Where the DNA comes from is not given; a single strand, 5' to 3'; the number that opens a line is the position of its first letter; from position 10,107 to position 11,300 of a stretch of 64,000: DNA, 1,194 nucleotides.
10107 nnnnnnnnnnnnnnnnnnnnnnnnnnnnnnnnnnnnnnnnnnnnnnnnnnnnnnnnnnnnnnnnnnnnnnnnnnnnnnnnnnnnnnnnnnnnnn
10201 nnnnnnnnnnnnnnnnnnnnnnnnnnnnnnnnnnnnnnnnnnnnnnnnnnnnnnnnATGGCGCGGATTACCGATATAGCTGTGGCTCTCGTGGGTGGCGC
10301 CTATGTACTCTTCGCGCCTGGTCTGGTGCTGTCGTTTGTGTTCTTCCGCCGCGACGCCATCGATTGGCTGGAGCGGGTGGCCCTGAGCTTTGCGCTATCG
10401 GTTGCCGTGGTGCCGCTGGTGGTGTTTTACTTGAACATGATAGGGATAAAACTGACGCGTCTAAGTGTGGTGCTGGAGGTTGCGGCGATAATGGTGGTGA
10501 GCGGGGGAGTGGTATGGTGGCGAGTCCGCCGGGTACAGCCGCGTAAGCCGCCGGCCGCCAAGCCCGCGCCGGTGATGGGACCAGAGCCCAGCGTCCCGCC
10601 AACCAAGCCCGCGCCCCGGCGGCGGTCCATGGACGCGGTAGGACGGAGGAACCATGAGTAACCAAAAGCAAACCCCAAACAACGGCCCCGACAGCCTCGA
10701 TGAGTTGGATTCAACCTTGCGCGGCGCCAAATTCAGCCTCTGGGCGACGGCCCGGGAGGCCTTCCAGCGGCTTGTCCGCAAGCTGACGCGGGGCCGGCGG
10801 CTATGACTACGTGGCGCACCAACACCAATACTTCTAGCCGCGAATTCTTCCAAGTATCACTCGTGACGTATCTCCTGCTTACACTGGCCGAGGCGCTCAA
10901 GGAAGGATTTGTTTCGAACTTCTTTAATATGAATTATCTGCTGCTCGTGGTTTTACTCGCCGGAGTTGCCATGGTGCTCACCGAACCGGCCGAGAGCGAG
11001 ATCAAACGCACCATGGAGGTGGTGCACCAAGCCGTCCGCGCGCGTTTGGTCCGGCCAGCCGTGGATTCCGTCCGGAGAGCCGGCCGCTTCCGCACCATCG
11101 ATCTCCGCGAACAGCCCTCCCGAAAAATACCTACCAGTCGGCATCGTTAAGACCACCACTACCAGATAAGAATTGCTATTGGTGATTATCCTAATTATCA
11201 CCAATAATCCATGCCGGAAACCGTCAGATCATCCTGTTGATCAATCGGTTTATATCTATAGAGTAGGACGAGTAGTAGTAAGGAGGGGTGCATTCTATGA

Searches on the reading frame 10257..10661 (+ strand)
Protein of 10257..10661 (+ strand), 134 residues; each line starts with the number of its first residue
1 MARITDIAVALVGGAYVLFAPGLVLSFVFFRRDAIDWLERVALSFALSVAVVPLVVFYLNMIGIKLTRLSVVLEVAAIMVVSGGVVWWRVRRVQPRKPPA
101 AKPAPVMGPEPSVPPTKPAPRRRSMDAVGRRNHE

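Call 3: search_protein_families(library=pfam, proteins=[window:10257-10661:+], max_evalue=1)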
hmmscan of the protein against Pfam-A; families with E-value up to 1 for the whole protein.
window:10257-10661:+ (134 aa): 6 families
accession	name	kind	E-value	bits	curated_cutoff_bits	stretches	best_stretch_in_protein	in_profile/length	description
PF07760.16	DUF1616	-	4.5e-13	49.5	31.6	1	10-97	24-124/307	Protein of unknown function (DUF1616)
PF20176.3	DUF6541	-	0.00034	19.5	29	1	16-103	2-87/646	Family of unknown function (DUF6541)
PF16311.10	TMEM100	-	0.075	13.1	34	1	51-94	70-113/133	Transmembrane protein 100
PF10716.14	NdhL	-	0.25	11.8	25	1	6-43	13-50/76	NADH dehydrogenase transmembrane subunit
PF04756.19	OST3_OST6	-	0.3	10.9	27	1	34-94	147-208/294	OST3 / OST6 family, transporter family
PF25587.1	Rv2743c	-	0.73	9.9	27.7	1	37-110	27-100/237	Rv2743c family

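Call 4: search_protein_families(library=ncbifam, proteins=[window:10257-10661:+], max_evalue=1)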
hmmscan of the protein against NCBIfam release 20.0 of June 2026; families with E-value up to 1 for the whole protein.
window:10257-10661:+ (134 aa): 0 families

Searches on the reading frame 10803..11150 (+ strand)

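Call 3: search_protein_families(library=pfam, proteins=[window:10803-11150:+], max_evalue=1)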
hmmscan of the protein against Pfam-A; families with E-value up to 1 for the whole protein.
window:10803-11150:+ (115 aa): 0 families

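Call 4: search_protein_families(library=ncbifam, proteins=[window:10803-11150:+], max_evalue=1)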
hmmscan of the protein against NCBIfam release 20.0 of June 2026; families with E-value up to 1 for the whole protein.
window:10803-11150:+ (115 aa): 3 families
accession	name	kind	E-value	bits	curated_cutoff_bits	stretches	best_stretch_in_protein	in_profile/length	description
NF033669.1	polymyxin_MCR8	exception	0.063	12.2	1250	1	34-92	149-208/565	MCR-8 family phosphoethanolamine--lipid A transferase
NF009294.0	PRK12651.1-5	equivalog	0.069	12.9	303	1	20-75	4-61/162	Na+/H+ antiporter subunit E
NF004624.0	PRK05964.1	equivalog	0.16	10.4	494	1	38-105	305-372/427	adenosylmethionine--8-amino-7-oxononanoate transaminase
